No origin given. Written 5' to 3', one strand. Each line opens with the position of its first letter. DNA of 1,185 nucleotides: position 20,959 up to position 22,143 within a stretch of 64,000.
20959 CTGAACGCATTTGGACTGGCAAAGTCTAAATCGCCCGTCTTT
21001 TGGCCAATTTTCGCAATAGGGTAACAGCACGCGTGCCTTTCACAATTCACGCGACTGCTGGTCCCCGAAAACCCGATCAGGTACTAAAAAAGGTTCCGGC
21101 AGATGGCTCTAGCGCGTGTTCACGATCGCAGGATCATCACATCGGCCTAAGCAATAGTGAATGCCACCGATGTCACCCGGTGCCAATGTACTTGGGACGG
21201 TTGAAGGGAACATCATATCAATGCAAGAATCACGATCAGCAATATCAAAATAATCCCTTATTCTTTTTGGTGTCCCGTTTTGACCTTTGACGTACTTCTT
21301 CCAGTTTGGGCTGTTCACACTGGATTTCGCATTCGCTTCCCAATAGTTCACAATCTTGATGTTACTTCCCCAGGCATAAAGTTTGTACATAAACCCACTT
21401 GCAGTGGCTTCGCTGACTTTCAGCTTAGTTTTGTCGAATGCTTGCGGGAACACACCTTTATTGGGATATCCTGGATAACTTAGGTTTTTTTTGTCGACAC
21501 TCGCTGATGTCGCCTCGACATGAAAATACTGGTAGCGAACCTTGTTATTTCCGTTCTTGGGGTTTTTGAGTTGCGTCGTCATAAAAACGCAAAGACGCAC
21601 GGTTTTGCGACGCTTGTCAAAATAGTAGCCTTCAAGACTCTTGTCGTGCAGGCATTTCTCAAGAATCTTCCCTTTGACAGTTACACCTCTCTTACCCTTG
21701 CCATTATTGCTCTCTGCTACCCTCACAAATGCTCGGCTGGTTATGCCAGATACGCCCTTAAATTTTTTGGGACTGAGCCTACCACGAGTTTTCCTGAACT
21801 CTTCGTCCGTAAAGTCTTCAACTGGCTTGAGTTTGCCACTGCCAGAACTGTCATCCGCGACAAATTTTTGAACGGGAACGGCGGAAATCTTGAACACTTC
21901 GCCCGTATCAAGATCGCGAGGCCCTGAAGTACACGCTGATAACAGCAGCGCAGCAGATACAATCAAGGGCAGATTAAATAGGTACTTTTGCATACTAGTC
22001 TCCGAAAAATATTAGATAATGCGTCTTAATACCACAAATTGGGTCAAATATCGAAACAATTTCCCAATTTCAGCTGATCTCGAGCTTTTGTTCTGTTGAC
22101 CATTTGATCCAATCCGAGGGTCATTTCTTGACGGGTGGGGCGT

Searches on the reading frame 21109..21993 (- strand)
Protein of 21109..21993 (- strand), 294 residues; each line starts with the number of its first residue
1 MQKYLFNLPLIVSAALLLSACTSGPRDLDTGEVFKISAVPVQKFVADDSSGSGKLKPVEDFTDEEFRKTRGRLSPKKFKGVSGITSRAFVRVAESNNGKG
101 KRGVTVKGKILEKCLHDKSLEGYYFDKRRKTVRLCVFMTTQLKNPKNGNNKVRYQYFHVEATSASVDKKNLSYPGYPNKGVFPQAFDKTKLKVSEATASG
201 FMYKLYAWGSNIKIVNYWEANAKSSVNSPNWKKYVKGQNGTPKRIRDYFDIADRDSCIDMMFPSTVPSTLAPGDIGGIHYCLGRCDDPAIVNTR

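Call 5: search_protein_families(library=pfam, proteins=[window:21109-21993:-], max_evalue=0.01)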
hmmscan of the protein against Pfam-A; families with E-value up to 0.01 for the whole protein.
window:21109-21993:- (294 aa): 0 families

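Call 6: search_protein_families(library=padloc, proteins=[window:21109-21993:-], max_evalue=0.01)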
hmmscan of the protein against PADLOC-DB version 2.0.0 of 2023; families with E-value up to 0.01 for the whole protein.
window:21109-21993:- (294 aa): 0 families

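Call 7: search_protein_families(library=ncbifam, proteins=[window:21109-21993:-], max_evalue=0.01)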
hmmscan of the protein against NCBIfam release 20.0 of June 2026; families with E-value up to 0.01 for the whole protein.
window:21109-21993:- (294 aa): 0 families

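Call 19: find_homologous_proteins(query=A1)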
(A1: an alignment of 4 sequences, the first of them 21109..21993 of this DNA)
Query A1 (4 sequences) (294 aa, profile of the alignment): 24 proteins with E <= 0.001 among 7644 candidates.
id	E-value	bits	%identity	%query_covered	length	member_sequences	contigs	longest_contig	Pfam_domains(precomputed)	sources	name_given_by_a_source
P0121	3.7e-165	567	49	100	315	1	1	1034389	-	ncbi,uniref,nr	ncbi:hypothetical protein [uncultured Roseobacter sp.]|uniref:hypothetical protein n=1 Tax=unculture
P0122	1.2e-159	549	41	100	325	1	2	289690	-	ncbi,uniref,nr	ncbi:hypothetical protein [uncultured Ruegeria sp.]|uniref:hypothetical protein n=1 Tax=uncultured R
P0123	2.4e-150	518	100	100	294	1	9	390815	-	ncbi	ncbi:MAG: hypothetical protein ABJI96_02585 [Paracoccaceae bacterium]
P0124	3.2e-150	518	54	100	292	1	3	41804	-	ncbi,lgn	ncbi:MAG: hypothetical protein AB8B47_09405 [Roseobacter sp.]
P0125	8.1e-122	425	52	91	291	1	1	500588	-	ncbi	-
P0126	1.3e-118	414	45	100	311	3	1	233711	-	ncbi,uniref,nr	ncbi:hypothetical protein [Ruegeria sp. HKCCA5763]|uniref:hypothetical protein n=1 Tax=Ruegeria sp. 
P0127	1.1e-100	355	41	94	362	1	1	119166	-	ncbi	-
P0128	1.6e-98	348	42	100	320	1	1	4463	-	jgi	jgi:hypothetical protein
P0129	2.5e-95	338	44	100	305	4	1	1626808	-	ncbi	-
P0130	3.5e-89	317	41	100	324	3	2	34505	-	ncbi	-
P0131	3.0e-88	314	41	100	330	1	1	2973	-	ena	-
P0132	4.0e-85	304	39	100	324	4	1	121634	-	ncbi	-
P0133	4.0e-83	297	40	100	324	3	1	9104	-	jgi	jgi:hypothetical protein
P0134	3.3e-66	242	50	64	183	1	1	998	-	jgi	jgi:hypothetical protein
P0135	1.3e-10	59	32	73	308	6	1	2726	-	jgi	jgi:hypothetical protein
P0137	3.7e-10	58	27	71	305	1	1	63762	-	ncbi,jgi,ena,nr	ncbi:MAG: hypothetical protein OEN23_12275 [Paracoccaceae bacterium]|nr:hypothetical protein [Paraco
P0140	9.3e-7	47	26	75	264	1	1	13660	-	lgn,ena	-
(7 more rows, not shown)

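Call 23: find_related_loci(query=A3, collection=genome_contigs, flank=8000)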
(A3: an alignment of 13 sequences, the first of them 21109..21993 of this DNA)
Query A3 (294 aa) in genome_contigs; peptide patterns used: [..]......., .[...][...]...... (x = any residue, [..] = any of these).
20 stretches matched a pattern; 3 encode a relative of the query (tblastn E <= 1e-3); 3 distinct loci.
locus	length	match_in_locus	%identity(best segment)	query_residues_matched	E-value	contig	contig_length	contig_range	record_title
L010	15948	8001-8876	54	1-294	3e-101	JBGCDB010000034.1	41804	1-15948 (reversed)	MAG: Roseobacter sp. isolate SGMAG-89 contig34, whole genome shotgun sequence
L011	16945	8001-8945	49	1-294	9e-92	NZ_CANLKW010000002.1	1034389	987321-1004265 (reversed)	Uncultured Roseobacter sp. isolate 134-G.fasta NODE_2, whole genome shotgun sequence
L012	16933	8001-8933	45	1-294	3e-80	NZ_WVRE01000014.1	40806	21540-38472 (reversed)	Ruegeria sp. HKCCD7303 NODE_14, whole genome shotgun sequence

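Call 24: find_encoding_contigs(protein=P0137, flank=8000, max_places=1)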
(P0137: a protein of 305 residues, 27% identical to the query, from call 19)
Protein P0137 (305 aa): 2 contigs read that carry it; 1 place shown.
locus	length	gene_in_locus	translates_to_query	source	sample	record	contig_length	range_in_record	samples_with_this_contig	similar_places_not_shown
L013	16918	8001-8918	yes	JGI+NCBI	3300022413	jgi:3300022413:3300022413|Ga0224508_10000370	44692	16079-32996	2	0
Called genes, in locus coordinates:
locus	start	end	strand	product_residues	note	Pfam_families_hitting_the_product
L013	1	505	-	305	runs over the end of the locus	PF00696:AA_kinase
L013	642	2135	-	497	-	PF02347:GDC-P, PF00266:Aminotran_5 (weak), PF21478:GcvP2_C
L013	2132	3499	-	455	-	PF02347:GDC-P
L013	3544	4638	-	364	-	PF01513:NAD_kinase, PF00781:DAGK_cat (faint), PF20143:NAD_kinase_C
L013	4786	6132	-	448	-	PF00464:SHMT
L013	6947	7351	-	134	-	-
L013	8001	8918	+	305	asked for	-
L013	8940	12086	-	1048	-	PF00536:SAM_1, PF07647:SAM_2, PF00211:Guanylate_cyc, PF13191:AAA_16, PF13401:AAA_22 (weak), PF13424:TPR_12 (faint)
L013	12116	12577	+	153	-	-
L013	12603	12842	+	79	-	PF13560:HTH_31 (weak), PF12844:HTH_19, PF01381:HTH_3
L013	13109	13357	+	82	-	PF02195:ParB_N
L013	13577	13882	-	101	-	PF10670:DUF4198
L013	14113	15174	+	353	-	-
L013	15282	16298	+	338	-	PF00291:PALP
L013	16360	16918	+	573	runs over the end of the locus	PF00920:ILVD_EDD_N, PF24877:ILV_EDD_C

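Call 25: find_encoding_contigs(protein=P0140, flank=8000, max_places=1)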
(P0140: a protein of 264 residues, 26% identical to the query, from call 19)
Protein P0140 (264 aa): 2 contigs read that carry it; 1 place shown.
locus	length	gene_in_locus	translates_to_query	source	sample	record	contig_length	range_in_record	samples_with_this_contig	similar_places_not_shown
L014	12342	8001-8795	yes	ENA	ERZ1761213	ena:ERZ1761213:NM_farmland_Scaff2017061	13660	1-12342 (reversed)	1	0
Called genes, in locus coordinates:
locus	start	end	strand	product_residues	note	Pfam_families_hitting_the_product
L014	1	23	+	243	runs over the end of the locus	PF13581:HATPase_c_2 (faint), PF02518:HATPase_c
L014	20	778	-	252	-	PF00072:Response_reg (faint), PF00196:GerE, PF08281:Sigma70_r4_2 (weak)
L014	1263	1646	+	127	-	PF00872:Transposase_mut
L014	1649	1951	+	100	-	PF00872:Transposase_mut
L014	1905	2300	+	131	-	PF00872:Transposase_mut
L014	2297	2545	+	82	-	PF00872:Transposase_mut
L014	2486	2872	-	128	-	PF01527:HTH_Tnp_1, PF13518:HTH_28 (weak)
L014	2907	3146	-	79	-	PF13358:DDE_3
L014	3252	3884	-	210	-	PF13384:HTH_23 (faint), PF13518:HTH_28 (weak), PF13551:HTH_29, PF13565:HTH_32, PF13592:HTH_33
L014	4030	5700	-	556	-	PF21167:DUF6851, PF01569:PAP2 (weak), PF22778:VCPO_2nd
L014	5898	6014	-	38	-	-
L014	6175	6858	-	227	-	PF00027:cNMP_binding, PF13545:HTH_Crp_2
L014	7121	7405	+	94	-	-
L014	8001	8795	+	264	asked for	-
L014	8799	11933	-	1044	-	PF00536:SAM_1, PF07647:SAM_2, PF00211:Guanylate_cyc, PF13191:AAA_16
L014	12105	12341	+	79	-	?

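Call 26: find_encoding_contigs(protein=P0129, flank=8000, max_places=1)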
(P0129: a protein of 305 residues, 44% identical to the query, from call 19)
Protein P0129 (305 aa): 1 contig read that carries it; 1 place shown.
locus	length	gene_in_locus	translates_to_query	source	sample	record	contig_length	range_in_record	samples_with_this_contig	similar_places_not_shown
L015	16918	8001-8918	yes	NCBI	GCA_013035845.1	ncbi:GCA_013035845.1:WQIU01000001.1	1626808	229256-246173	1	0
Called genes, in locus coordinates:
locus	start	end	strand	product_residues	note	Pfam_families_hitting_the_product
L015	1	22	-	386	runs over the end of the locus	PF03594:BenE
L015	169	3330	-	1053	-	PF00133:tRNA-synt_1, PF09334:tRNA-synt_1g (faint), PF00133:tRNA-synt_1, PF08264:Anticodon_1, PF10458:Val_tRNA-synt_C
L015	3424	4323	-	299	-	PF05721:PhyH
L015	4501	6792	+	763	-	PF01315:Ald_Xan_dh_C, PF02738:MoCoBD_1, PF20256:MoCoBD_2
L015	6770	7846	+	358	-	PF09994:T6SS_Tle1-like_cat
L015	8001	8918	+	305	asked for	-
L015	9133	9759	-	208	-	PF07750:GcrA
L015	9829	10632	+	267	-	PF01061:ABC2_membrane, PF12698:ABC2_membrane_3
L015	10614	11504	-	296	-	PF00892:EamA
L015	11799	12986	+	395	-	PF00202:Aminotran_3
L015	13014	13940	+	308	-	PF02729:OTCace_N, PF00185:OTCace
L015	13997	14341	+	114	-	PF02962:CHMI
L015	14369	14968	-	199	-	PF01794:Ferric_reduct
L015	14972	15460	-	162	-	-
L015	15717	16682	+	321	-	PF02678:Pirin, PF05726:Pirin_C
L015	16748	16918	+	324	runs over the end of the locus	PF02558:ApbA, PF08546:ApbA_C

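Call 27: find_encoding_contigs(protein=P0132, flank=8000, max_places=1)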
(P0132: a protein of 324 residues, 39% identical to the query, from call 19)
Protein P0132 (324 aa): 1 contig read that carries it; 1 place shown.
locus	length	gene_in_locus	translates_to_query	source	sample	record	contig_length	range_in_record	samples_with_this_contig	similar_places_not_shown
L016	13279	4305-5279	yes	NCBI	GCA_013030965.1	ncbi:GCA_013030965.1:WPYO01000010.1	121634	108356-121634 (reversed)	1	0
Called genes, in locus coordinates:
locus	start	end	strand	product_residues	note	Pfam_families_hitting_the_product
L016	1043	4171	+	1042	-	PF00536:SAM_1, PF07647:SAM_2 (weak), PF00211:Guanylate_cyc, PF07719:TPR_2 (faint), PF13191:AAA_16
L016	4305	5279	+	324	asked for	-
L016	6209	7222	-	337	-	-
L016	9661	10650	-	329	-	PF01408:GFO_IDH_MocA, PF02894:GFO_IDH_MocA_C, PF22725:GFO_IDH_MocA_C3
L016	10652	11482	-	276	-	PF01116:F_bP_aldolase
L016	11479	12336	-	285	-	PF04962:KduI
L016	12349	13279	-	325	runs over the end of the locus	PF00294:PfkB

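Call 42: search_protein_families(library=phrogs, proteins=[window:21109-21993:-], max_evalue=0.01)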
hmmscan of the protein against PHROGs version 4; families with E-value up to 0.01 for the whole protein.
window:21109-21993:- (294 aa): 0 families

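Call 45: search_dna_similar(query=window:21109-21993:-, collection=plasmids, mode=protein, max_rows=15, max_evalue=0.001)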
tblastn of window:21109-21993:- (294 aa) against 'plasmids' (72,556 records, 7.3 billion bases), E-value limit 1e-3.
No match.

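Call 50: predict_structure(alignment_id=A2)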
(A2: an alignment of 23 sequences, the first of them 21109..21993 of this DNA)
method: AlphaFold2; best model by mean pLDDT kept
length: 294 residues; sequences in the alignment: 23
mean_pLDDT: 89.6   pTM: 0.85
mean pLDDT of the five models: 89.6, 88.4, 88.0, 88.0, 87.7
residues with pLDDT >= 90: 208; 70-90: 63; 50-70: 21; < 50: 2
segments of 3 or more residues with pLDDT < 50: none
pLDDT, mean of each block of 10 residues (from residue 1): 54 62 83 89 88 85 92 87 94 83 92 94 98 97 91 97 98 93 95 93 96 96 92 96 95 88 97 89 89 83
secondary structure, 60 per line:
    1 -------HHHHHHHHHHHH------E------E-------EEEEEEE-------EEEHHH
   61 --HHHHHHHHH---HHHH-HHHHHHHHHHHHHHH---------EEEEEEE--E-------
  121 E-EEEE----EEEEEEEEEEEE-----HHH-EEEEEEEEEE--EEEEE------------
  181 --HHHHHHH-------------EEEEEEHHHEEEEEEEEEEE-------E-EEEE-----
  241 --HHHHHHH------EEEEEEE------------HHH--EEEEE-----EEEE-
elements in order: H8-19 E41-47 E55-57 H63-71 H75-78 H80-94 E104-110 E123-126 E131-142 E152-161 E164-168 H183-189 E203-208 E212-222 E232-235 H243-249 E256-262 E280-284 E290-293

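Call 52: fold_search(model_id=the predicted structure, library=pdb)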
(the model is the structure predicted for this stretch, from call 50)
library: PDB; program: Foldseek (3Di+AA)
matches with E <= 10: 296; with E <= 0.001: 0
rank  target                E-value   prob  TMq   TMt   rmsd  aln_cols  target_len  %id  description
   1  4zbt_B                1.1e-01  0.03  0.10  0.12  20.3       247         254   10  Streptomyces bingchenggensis aldolase-dehydratase in Schiff base complex with pyruvate (released 2015-06-17)
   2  3a71                  2.2e-01  0.01  0.09  0.07  21.8       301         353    7  High resolution structure of Penicillium chrysogenum alpha-L-arabinanase (released 2010-09-15)
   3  2ydt                  2.3e-01  0.02  0.11  0.10  19.1       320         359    8  STRUCTURE OF THE ALPHA-L-ARABINOFURANOSIDASE ARB93A from FUSARIUM Graminearum in complexe with an iminosugar inhibitor (released 2011-07-13)
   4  3e8w                  2.8e-01  0.06  0.12  0.15  14.6       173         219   10  Crystal Structure of Epiphyas postvittana Takeout 1 (released 2008-12-09)
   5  4zbt_D                3.0e-01  0.02  0.10  0.11  20.5       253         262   10  Streptomyces bingchenggensis aldolase-dehydratase in Schiff base complex with pyruvate (released 2015-06-17)
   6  2w5n                  3.3e-01  0.01  0.11  0.09  18.2       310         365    8  Native structure of the GH93 alpha-L-arabinofuranosidase of Fusarium graminearum (released 2009-03-03)
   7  6eej_B                4.3e-01  0.01  0.11  0.12  20.4       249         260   10  Streptomyces bingchenggensis Aldolase-Dehydratase in covalent complex with dienone product. (released 2019-08-14)
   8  6baq_H                4.5e-01  0.04  0.14  0.19  17.0       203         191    8  Mus musculus BPIFA1 (released 2018-05-09)
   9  6baq_B                4.8e-01  0.04  0.14  0.19  16.6       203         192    9  Mus musculus BPIFA1 (released 2018-05-09)
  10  6baq_G                5.4e-01  0.04  0.14  0.19  17.1       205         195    7  Mus musculus BPIFA1 (released 2018-05-09)
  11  4kgh_B                5.8e-01  0.06  0.15  0.21  16.3       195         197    9  Crystal Structure of human splunc1 lacking the secretion signal sequence (released 2013-09-25)
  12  6eej_A                5.8e-01  0.01  0.10  0.11  20.5       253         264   10  Streptomyces bingchenggensis Aldolase-Dehydratase in covalent complex with dienone product. (released 2019-08-14)
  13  6baq_D                6.1e-01  0.07  0.17  0.24  15.6       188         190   10  Mus musculus BPIFA1 (released 2018-05-09)
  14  6baq_C                6.9e-01  0.04  0.15  0.21  16.2       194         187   10  Mus musculus BPIFA1 (released 2018-05-09)
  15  6baq_A                6.9e-01  0.04  0.15  0.21  17.5       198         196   10  Mus musculus BPIFA1 (released 2018-05-09)
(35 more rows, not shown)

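Call 62: fold_search(model_id=the predicted structure, library=viral)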
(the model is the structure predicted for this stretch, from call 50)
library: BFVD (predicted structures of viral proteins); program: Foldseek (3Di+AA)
matches with E <= 10: 323; with E <= 0.001: 0
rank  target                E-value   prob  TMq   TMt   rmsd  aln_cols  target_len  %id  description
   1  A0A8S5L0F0            5.0e-02  0.02  0.07  0.06  24.1       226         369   11  Maturation protein [ssRNA phage SRR7976300_8]
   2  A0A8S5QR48            5.3e-02  0.03  0.12  0.09  26.4       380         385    9  Uncharacterized protein [Myoviridae sp. ctgXL3]
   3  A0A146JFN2            6.4e-02  0.10  0.12  0.14  13.0       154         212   10  (no name in the UniProt tables at hand)
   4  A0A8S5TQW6            9.8e-02  0.11  0.16  0.19  24.5       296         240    9  Uncharacterized protein [Myoviridae sp. ctY1522]
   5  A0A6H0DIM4            1.5e-01  0.01  0.06  0.05  27.6       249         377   11  Maturation protein [Dundee virus]
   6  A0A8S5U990            1.7e-01  0.08  0.13  0.21  11.7       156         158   13  Uncharacterized protein [Podoviridae sp. ctrJu12]
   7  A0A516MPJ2            2.6e-01  0.02  0.11  0.06  21.6       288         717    9  (no name in the UniProt tables at hand)
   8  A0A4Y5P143            2.9e-01  0.01  0.08  0.04  20.6       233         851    8  (no name in the UniProt tables at hand)
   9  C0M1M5                3.5e-01  0.01  0.08  0.10  21.9       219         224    9  Assembly protein (Fragment) [Escherichia phage MS2]
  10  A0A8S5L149            3.5e-01  0.01  0.07  0.06  28.5       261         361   13  Maturation protein [ssRNA phage SRR5466725_17]
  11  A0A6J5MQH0            3.7e-01  0.05  0.13  0.09  15.3       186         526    9  Uncharacterized protein [uncultured Caudovirales phage]
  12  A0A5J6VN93            4.2e-01  0.04  0.14  0.11  14.8       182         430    9  Uncharacterized protein [Megaviridae environmental sample]
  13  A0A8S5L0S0            4.2e-01  0.01  0.07  0.06  27.2       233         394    7  Maturation protein [ssRNA phage SRR6960551_7]
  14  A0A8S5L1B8            4.2e-01  0.01  0.08  0.06  23.8       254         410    9  Maturation protein [ssRNA phage SRR7976310_7]
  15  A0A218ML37            4.5e-01  0.01  0.08  0.03  18.6       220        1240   10  Uncharacterized protein [uncultured virus]
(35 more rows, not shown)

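Call 67: search_protein_representatives(alignment_id=A2)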
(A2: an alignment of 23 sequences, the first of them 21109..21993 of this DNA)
Query: 23 sequences, 319 profile positions. Proteins with E-value up to 0.001 (for the whole library): 287; up to 1e-10: 244; up to 1e-30: 122. The best 150 are listed.
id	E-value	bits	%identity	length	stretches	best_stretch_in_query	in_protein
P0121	4.0e-123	427.4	-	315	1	1-319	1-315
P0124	1.2e-108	379.8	-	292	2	106-319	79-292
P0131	4.7e-107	374.6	-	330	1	1-319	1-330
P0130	5.2e-106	371.2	-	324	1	1-319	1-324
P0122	1.1e-103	363.5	-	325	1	1-319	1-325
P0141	7.2e-85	301.7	-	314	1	1-318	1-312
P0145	1.3e-80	287.7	-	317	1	1-319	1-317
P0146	7.2e-74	265.6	-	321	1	1-318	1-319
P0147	1.6e-71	257.8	-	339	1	4-319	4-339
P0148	5.3e-71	256.1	-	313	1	5-318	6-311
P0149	8.3e-71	255.5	-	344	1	1-319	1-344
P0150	1.2e-67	245.1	-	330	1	1-319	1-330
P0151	7.4e-66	239.2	-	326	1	34-319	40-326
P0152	3.6e-65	237.0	-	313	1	1-318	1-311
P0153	4.4e-65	236.7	-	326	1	12-319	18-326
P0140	9.2e-50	186.4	-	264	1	78-319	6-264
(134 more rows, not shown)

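Call 79: search_protein_families(library=pfam, proteins=[L015:6770-7846:+], max_evalue=0.001)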
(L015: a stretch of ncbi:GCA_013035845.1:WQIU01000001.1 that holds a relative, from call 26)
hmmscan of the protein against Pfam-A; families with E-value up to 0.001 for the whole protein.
L015:6770-7846:+ (358 aa): 1 family
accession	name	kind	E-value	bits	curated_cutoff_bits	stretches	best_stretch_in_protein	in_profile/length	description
PF09994.14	T6SS_Tle1-like_cat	-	1.2e-61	209.1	27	1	35-282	4-286/287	T6SS, Phospholipase effector Tle1-like, catalytic domain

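Call 96: search_solved_structures(query=A2, max_evalue=10)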
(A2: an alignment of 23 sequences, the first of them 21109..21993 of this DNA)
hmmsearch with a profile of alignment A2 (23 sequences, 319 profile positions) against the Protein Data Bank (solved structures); distinct sequences matched with E-value up to 10: 3.
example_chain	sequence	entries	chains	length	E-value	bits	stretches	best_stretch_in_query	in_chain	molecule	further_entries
6v8o_G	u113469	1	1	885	0.017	17.9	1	10-124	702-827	Chromatin structure-remodeling complex protein RSC3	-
6k15_K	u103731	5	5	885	0.027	17.2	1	10-124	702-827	Chromatin structure-remodeling complex protein RSC3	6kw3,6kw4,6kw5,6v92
2aex_A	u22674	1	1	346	0.083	15.6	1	131-191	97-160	Coproporphyrinogen III oxidase, mitochondrial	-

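Call 97: search_protein_families(library=pfam, alignment_id=A5, max_evalue=0.1)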
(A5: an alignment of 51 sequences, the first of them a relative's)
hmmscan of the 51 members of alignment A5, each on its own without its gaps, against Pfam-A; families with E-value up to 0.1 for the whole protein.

A. member 1, P0141 (314 aa): 0 families

B. families by the number of members that match (of 51 scanned): 2 families
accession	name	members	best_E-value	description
PF08139.17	LPAM_1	1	0.01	Prokaryotic membrane lipoprotein lipid attachment site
PF16826.10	DUF5076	1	0.034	Domain of unknown function (DUF5076)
